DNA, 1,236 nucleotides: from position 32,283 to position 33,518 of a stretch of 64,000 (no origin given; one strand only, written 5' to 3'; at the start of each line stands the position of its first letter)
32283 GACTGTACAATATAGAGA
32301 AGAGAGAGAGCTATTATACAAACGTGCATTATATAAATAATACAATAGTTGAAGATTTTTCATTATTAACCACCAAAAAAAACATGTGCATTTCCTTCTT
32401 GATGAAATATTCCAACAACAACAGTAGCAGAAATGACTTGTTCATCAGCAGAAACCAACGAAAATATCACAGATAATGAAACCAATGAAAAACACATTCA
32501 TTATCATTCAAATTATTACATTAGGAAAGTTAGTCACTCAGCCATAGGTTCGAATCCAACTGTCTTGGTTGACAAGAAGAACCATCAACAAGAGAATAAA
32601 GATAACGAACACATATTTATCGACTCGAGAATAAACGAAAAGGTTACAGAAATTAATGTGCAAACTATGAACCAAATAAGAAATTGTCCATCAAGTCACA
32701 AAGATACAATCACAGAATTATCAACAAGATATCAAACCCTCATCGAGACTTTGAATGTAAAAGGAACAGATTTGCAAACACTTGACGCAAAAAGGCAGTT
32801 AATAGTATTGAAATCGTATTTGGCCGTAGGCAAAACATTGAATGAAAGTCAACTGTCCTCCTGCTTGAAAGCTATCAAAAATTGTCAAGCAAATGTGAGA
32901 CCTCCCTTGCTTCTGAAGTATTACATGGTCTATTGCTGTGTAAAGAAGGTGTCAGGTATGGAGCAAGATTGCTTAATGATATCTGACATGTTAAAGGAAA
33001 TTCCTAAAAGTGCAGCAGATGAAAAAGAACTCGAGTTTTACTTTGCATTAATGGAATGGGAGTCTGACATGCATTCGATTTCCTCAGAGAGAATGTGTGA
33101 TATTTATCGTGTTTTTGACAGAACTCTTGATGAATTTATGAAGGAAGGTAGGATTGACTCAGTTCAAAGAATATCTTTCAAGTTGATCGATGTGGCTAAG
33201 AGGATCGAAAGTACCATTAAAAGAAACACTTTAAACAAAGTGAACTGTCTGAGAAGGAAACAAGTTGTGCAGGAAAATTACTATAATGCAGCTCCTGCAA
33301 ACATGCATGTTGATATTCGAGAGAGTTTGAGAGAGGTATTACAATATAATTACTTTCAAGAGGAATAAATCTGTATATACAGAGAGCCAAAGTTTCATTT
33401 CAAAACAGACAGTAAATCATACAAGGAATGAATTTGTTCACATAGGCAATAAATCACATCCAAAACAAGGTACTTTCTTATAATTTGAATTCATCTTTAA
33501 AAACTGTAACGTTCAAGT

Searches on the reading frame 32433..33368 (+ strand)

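Call 9: search_protein_families(library=pfam, proteins=[window:32433-33368:+], max_evalue=0.1)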
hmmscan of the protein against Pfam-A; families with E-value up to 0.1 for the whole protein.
window:32433-33368:+ (311 aa): 1 family
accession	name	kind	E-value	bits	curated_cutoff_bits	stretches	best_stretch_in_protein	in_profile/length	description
PF24529.1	CFAP47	-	0.035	14.4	27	0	77-142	69-127/166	Cilia- and flagella-associated protein 47 domain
